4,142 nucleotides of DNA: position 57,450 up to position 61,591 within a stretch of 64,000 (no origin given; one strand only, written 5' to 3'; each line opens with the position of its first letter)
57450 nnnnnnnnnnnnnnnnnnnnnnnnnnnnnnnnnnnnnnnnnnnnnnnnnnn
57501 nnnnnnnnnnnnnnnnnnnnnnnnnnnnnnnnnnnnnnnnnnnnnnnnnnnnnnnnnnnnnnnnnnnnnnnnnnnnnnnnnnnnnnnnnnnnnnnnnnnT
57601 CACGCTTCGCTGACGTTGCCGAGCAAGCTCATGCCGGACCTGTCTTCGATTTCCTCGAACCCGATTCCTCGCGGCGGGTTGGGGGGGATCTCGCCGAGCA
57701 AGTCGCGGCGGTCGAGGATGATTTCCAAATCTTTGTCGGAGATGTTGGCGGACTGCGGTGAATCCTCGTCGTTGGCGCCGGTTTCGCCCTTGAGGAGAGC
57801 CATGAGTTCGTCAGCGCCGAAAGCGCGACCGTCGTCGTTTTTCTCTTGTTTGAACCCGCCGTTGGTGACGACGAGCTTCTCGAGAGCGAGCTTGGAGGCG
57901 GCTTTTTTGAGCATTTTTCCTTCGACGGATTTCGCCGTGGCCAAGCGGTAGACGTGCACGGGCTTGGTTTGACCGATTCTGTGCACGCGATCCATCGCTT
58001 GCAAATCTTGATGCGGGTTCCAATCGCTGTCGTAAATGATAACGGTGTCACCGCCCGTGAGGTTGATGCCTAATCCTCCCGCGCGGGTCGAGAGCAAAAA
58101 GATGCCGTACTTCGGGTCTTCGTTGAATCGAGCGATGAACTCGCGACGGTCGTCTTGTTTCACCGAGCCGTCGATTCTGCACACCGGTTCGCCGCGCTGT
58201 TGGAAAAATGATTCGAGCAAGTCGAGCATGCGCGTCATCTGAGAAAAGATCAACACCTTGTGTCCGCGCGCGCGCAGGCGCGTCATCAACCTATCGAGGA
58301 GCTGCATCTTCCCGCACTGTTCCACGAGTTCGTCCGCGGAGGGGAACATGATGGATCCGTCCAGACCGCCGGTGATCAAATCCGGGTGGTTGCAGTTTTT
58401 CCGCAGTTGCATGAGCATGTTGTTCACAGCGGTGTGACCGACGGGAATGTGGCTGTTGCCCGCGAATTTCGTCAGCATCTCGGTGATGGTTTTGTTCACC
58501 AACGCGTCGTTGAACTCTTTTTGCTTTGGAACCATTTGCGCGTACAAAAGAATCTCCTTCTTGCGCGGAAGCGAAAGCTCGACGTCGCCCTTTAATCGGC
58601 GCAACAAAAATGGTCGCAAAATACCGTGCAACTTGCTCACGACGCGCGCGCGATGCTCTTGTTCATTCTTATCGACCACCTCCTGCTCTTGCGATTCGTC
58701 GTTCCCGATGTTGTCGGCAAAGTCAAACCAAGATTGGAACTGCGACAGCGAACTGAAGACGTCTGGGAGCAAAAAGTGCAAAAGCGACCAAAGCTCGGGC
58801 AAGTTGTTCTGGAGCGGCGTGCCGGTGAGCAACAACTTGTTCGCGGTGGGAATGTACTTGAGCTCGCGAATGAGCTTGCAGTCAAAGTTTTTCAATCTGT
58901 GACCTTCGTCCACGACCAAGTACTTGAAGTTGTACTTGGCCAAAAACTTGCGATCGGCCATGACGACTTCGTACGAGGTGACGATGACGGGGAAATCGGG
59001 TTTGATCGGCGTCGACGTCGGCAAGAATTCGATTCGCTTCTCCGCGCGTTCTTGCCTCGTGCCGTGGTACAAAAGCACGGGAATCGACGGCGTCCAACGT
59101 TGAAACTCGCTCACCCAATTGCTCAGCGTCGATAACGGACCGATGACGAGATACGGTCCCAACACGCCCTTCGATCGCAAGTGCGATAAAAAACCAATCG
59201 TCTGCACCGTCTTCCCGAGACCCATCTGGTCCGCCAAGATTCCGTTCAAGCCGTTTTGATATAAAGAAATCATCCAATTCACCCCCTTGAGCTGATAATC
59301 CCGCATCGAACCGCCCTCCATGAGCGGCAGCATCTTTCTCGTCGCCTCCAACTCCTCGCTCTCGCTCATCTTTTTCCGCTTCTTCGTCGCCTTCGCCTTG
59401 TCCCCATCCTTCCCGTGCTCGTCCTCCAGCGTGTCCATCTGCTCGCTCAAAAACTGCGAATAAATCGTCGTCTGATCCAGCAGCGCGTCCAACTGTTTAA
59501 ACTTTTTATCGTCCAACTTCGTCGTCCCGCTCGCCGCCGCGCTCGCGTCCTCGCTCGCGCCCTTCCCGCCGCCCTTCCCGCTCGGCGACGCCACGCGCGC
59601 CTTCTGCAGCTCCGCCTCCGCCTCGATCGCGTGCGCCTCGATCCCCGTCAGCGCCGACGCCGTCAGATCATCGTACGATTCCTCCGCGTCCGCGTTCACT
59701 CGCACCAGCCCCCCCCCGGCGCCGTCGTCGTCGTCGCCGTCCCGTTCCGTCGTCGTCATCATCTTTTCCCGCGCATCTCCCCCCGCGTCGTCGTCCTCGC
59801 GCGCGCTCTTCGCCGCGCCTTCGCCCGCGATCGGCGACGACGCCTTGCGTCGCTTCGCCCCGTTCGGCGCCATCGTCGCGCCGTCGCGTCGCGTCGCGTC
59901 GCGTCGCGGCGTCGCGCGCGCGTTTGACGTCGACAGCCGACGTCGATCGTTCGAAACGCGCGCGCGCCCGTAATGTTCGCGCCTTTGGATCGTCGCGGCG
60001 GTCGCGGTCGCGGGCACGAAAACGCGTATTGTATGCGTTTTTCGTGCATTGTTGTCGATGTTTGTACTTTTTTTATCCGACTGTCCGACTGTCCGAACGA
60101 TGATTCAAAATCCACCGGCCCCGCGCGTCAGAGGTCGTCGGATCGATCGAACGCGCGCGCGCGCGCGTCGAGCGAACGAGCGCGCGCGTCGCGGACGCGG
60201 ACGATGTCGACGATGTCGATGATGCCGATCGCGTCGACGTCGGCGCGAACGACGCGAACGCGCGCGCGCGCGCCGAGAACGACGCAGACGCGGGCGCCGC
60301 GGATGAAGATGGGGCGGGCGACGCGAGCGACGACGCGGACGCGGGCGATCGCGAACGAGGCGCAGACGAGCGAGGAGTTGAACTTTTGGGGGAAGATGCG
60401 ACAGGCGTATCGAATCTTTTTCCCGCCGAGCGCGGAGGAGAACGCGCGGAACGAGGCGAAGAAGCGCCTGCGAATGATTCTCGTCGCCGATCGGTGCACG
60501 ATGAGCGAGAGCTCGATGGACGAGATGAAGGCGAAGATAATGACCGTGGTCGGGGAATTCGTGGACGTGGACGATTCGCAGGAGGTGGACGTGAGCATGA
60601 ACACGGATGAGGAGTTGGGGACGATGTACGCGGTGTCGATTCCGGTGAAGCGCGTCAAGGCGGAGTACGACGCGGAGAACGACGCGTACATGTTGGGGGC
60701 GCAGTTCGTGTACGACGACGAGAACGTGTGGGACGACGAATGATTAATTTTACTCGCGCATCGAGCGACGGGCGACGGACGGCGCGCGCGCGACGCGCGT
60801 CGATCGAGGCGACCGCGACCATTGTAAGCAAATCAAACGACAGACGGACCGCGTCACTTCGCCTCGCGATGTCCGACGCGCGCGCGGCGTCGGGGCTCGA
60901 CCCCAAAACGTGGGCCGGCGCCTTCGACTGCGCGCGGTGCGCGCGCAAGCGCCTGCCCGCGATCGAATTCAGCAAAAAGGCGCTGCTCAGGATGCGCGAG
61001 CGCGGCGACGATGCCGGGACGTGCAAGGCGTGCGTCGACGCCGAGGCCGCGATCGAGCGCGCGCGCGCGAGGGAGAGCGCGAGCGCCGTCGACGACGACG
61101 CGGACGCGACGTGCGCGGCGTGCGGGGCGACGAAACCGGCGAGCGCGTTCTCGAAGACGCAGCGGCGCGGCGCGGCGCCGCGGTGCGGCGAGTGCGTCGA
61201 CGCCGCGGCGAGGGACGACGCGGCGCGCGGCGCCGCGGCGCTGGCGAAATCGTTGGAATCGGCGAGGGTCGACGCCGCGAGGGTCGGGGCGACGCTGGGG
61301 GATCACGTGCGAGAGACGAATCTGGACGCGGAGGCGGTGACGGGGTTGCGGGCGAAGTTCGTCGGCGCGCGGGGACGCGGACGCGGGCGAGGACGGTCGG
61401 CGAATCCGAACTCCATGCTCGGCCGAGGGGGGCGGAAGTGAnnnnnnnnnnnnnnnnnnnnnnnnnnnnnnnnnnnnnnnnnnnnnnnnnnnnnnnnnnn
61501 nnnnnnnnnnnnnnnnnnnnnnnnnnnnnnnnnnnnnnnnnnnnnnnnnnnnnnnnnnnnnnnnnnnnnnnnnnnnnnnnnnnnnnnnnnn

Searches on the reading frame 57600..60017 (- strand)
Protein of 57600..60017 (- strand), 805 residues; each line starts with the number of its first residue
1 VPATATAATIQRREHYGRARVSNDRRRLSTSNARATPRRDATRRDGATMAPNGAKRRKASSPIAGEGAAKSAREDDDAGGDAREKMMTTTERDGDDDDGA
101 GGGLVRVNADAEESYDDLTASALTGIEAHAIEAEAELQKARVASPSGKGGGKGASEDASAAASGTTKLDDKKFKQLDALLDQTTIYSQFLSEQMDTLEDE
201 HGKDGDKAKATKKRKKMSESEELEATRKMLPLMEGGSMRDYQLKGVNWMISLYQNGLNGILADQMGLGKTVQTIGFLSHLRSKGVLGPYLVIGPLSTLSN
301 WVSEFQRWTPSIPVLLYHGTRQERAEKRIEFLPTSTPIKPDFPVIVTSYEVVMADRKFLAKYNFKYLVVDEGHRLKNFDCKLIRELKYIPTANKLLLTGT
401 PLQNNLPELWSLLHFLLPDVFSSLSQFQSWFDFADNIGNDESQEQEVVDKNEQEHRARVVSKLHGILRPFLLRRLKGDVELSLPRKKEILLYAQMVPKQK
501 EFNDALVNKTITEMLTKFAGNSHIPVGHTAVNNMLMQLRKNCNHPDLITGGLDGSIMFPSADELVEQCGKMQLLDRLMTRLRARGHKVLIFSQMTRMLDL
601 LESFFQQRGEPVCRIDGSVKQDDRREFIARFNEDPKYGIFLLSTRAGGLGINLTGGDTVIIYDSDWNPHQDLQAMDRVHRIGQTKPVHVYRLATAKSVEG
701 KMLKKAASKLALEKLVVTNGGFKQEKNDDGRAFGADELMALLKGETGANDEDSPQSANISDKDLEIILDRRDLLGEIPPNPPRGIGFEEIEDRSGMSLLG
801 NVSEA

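Call 53: search_protein_families(library=pfam, proteins=[window:57600-60017:-], max_evalue=0.01)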
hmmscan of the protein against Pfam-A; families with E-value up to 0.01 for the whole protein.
window:57600-60017:- (805 aa): 5 families
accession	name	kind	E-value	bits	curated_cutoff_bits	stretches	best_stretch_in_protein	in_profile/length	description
PF00176.29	SNF2-rel_dom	-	1.2e-81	274.5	24.9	1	241-547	1-290/290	SNF2-related domain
PF00271.37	Helicase_C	-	7.6e-29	100.6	23.5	1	570-682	2-110/110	Helicase conserved C-terminal domain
PF04851.21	ResIII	-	1.8e-09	38.2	22.5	1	237-401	3-162/164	Type III restriction enzyme, res subunit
PF11496.14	HDA2-3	-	1.1e-07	31.8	27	1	492-706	9-233/278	Class II histone deacetylase complex subunits 2 and 3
PF00270.35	DEAD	-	0.00019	21.6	26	1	255-402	13-161/167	DEAD/DEAH box helicase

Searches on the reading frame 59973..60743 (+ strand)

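Call 53: search_protein_families(library=pfam, proteins=[window:59973-60743:+], max_evalue=0.01)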
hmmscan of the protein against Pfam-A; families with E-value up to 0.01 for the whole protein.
window:59973-60743:+ (256 aa): 1 family
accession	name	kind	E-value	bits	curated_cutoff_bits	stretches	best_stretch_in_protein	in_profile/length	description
PF03776.19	MinE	-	1.1e-15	57.8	25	1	159-226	2-68/68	Septum formation topological specificity factor MinE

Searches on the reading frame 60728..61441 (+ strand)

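Call 53: search_protein_families(library=pfam, proteins=[window:60728-61441:+], max_evalue=0.01)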
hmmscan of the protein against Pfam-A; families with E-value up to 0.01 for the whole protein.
window:60728-61441:+ (237 aa): 1 family
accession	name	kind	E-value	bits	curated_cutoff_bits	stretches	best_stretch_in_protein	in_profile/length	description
PF12898.13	Stc1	-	1.4e-07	32.4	24.8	1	68-157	2-83/84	Stc1 domain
